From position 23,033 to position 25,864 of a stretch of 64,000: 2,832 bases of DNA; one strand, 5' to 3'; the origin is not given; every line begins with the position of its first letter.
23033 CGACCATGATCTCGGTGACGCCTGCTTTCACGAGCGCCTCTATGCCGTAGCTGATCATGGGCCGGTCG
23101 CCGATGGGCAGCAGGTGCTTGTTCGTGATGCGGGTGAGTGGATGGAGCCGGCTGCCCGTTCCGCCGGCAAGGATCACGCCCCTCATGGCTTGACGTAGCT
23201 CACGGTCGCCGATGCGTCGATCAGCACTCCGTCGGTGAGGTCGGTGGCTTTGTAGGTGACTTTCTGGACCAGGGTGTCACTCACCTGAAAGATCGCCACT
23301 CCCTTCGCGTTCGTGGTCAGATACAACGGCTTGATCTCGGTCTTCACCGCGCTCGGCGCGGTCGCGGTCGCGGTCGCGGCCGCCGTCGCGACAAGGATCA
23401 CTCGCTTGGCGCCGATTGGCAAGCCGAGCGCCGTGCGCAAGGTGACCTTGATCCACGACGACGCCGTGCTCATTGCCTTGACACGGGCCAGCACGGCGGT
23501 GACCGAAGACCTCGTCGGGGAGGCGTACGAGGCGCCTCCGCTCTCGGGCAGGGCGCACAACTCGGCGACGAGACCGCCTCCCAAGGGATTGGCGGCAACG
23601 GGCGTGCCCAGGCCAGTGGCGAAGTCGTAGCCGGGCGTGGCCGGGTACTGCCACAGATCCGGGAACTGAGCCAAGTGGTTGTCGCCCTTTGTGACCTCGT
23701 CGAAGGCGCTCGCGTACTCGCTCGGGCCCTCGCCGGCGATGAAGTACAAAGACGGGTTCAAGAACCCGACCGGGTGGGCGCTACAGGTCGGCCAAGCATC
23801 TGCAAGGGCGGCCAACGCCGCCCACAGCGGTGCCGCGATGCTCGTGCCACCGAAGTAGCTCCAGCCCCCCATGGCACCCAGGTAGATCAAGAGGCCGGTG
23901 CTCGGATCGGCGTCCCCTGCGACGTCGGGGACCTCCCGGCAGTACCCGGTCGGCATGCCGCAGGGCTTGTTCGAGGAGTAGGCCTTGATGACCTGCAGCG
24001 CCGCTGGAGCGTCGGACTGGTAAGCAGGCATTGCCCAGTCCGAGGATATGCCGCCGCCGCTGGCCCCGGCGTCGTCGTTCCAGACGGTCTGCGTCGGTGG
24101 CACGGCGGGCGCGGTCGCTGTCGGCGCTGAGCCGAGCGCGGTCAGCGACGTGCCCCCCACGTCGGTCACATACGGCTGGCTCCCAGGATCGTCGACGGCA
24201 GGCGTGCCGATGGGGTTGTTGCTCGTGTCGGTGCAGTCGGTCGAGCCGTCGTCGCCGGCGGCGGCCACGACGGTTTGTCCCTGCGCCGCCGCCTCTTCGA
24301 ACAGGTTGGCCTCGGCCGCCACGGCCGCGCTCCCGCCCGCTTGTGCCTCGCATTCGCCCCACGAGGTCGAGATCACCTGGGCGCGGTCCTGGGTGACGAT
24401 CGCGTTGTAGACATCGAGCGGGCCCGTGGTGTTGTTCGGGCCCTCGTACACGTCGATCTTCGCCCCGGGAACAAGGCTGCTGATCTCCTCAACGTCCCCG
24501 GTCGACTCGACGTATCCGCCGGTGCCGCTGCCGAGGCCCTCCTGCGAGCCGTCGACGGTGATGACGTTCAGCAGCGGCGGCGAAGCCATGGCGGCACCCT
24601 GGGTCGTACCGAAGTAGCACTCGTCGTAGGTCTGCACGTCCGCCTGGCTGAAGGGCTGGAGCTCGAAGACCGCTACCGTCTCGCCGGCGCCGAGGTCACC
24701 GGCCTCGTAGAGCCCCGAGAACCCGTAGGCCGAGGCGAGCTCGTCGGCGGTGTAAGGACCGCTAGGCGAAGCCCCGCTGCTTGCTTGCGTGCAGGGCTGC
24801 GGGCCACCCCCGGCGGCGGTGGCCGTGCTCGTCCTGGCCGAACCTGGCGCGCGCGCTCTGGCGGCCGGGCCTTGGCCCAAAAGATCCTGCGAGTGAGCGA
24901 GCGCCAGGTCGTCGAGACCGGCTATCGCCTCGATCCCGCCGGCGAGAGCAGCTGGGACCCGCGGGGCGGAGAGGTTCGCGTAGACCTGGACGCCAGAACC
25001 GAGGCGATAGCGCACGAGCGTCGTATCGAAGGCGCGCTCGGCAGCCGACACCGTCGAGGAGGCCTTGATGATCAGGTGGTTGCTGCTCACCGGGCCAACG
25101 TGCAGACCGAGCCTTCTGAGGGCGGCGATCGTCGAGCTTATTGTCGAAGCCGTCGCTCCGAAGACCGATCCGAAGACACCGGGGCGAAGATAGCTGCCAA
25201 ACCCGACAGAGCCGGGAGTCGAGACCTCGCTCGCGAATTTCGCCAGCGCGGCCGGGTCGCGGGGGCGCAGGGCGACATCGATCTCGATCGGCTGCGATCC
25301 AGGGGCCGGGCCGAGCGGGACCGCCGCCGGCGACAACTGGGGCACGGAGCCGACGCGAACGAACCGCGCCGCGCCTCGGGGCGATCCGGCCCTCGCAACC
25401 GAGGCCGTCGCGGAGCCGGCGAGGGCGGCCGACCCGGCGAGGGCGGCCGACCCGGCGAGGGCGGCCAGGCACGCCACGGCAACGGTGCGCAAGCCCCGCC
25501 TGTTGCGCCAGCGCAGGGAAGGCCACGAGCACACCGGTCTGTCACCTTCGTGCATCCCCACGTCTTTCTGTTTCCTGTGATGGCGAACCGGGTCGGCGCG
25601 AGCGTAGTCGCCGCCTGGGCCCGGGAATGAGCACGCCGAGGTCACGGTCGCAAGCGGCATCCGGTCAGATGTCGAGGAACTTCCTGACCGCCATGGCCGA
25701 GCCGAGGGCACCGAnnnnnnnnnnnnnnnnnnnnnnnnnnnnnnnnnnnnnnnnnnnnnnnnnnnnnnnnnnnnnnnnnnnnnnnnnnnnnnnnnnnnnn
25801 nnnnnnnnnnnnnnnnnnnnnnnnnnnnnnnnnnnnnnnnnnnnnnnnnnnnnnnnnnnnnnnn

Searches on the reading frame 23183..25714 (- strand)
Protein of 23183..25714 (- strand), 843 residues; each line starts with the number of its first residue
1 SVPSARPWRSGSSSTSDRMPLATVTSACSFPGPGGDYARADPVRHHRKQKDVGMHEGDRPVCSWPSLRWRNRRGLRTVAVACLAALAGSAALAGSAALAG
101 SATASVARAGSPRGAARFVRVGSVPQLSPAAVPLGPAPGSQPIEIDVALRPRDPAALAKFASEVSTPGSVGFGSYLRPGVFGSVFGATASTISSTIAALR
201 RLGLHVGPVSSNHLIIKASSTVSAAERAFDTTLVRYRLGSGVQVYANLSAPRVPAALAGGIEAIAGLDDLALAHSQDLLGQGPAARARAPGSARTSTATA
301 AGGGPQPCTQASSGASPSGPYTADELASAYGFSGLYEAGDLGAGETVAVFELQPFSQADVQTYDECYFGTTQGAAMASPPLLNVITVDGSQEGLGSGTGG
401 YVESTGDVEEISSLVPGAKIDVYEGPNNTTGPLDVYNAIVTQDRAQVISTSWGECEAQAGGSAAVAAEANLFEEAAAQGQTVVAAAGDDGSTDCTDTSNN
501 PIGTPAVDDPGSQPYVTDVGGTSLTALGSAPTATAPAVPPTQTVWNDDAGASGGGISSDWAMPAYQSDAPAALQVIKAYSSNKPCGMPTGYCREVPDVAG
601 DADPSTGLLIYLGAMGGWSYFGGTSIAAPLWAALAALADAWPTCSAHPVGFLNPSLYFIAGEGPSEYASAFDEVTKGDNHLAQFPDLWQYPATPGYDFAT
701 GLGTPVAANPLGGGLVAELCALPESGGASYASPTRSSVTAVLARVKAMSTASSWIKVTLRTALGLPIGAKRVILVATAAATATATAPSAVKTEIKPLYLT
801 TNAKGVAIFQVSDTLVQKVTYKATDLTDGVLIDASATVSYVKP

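Call 76: search_protein_families(library=pfam, proteins=[window:23183-25714:-], max_evalue=0.00001)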
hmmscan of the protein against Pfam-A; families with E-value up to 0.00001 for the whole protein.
window:23183-25714:- (843 aa): 2 families
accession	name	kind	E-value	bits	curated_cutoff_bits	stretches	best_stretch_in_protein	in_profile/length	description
PF09286.16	Pro-kuma_activ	-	3.4e-24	86.2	23.5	1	133-269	5-142/143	Pro-kumamolisin, activation domain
PF00082.27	Peptidase_S8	-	5.4e-08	32.9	21.8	1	408-638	73-253/288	Subtilase family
